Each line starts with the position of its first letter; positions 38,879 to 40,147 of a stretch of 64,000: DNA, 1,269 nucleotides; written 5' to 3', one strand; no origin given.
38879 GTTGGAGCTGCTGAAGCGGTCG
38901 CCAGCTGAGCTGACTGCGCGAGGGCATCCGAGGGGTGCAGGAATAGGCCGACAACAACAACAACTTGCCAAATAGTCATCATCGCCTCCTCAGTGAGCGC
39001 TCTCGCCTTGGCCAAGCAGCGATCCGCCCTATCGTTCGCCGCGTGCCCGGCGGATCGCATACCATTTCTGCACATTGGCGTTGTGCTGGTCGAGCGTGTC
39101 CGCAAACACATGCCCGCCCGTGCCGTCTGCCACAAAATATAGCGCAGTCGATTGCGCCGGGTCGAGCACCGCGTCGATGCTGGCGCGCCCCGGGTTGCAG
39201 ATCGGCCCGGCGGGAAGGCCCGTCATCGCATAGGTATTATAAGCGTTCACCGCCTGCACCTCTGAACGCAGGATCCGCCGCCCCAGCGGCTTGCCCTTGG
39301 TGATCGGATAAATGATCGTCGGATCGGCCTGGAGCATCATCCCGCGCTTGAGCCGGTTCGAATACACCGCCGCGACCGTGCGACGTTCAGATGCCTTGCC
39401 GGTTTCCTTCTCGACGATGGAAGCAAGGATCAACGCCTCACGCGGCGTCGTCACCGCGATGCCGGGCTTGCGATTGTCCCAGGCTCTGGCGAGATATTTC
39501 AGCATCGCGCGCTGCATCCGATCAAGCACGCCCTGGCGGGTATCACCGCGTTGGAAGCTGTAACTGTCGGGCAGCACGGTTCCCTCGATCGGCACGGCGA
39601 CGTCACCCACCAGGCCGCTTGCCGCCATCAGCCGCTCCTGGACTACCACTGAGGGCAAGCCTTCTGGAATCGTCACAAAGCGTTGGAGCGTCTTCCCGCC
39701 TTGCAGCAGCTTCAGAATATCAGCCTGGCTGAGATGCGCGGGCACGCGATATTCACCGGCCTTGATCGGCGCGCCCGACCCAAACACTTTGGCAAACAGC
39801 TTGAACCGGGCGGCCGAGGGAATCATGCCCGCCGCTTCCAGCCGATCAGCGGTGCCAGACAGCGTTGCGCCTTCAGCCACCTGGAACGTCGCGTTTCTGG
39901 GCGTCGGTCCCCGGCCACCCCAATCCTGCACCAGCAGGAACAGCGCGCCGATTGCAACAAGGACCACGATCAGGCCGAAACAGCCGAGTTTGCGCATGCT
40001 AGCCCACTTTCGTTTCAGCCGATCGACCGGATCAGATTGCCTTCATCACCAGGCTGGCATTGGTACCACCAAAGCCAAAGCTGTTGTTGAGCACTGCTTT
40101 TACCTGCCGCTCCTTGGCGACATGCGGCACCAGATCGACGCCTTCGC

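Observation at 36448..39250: mltG 3' end as a cassette-exchange site: displaced C-terminal copy with intervening cargo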

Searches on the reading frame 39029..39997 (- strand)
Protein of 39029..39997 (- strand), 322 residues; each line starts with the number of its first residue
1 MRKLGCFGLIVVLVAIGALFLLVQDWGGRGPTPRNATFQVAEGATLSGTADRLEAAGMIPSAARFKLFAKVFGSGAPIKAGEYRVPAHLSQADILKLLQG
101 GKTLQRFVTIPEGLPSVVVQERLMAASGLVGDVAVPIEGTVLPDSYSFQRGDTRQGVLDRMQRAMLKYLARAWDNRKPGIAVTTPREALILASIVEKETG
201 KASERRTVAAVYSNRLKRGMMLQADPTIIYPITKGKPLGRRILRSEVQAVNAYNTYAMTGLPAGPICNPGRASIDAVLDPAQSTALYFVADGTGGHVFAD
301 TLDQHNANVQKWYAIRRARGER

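Call 6: search_protein_families(library=pfam, proteins=[window:39029-39997:-], max_evalue=0.1)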
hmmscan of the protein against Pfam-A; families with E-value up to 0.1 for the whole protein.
window:39029-39997:- (322 aa): 1 family
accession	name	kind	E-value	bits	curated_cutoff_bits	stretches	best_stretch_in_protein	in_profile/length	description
PF02618.21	YceG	-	1.3e-78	264.7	32.4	1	38-311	1-275/275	YceG-like family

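Call 8: find_related_loci(query=window:39029-39997:-, collection=genome_contigs, flank=8000)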
Query window:39029-39997:- (322 aa) in genome_contigs; peptide patterns used: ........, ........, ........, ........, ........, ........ (x = any residue, [..] = any of these).
516 stretches matched a pattern; 368 encode a relative of the query (tblastn E <= 1e-3); the best 80 are kept; 80 distinct loci.
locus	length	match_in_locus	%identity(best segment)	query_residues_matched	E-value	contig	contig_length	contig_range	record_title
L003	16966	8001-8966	99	1-322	0e+0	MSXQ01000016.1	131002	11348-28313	MAG: Proteobacteria bacterium ST_bin13 252, whole genome shotgun sequence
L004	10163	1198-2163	97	1-322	0e+0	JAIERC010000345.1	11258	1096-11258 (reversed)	MAG: Sphingomonas sp. isolate co.spades.METABAT.1kb_062 c_000000428994, whole genome shotgun sequence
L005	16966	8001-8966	90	1-322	0e+0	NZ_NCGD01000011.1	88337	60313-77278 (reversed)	MAG: Sphingomonas sp. 28-63-12 04302015_28_scaffold_123, whole genome shotgun sequence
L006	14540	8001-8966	89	1-322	0e+0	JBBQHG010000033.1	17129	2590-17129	MAG: Sphingomonadales bacterium isolate Co_metawrap_918 Cmw_918_k141_21271900_length_17129_cov_7.0000, whole genome shot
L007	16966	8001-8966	89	1-322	0e+0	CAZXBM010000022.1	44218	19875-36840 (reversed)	MAG TPA_asm: uncultured Stakelama sp. isolate SRP287051_co1_94 genome assembly, contig: NODE_1513_length_44218_cov_31.40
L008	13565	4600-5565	88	1-322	0e+0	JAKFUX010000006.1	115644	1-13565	MAG: Sphingomonas sp. isolate D1_Bin_44 D1_0000135, whole genome shotgun sequence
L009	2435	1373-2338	88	1-322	0e+0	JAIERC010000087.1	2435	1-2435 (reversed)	MAG: Sphingomonas sp. isolate co.spades.METABAT.1kb_062 c_000000325969, whole genome shotgun sequence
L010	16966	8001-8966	88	1-322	0e+0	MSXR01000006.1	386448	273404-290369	MAG: Proteobacteria bacterium ST_bin14 82, whole genome shotgun sequence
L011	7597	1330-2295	88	1-322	0e+0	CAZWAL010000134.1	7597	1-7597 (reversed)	MAG TPA_asm: uncultured Stakelama sp. isolate SRP287051_co1_152 genome assembly, contig: NODE_12011_length_7597_cov_9.38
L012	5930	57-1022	88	1-322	0e+0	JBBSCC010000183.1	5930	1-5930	MAG: Sphingomonadales bacterium isolate La6_metabat2.245 La6_metabat2.245_K_645993_L_5930_cov_40.4094, whole genome shot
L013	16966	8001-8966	87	1-322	0e+0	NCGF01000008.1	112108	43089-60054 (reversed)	MAG: Sphingomonas sp. 28-66-16 04302015_28_scaffold_62, whole genome shotgun sequence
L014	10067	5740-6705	84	1-322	0e+0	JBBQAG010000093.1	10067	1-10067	MAG: Sphingomonadales bacterium isolate Co_metawrap_1485 Cmw_1485_k141_12217266_length_10067_cov_7.0000, whole genome sh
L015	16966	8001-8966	85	1-322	0e+0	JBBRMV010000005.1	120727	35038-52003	MAG: Sphingomonadales bacterium isolate La1_metabat2.072 LA1C_B2.072_k141_62443L_120727_cov_21.9681, whole genome shotgu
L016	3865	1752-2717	80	1-322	0e+0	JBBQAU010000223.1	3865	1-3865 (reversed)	MAG: Sphingomonadales bacterium isolate Co_metawrap_1438 Cmw_1438_k141_17007062_length_3865_cov_29.6332, whole genome sh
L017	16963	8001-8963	82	1-321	2e-179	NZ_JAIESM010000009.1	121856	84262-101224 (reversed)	MAG: Sphingomonas sp. isolate co.spades.METABAT.2.5kb_033 c_000000444758, whole genome shotgun sequence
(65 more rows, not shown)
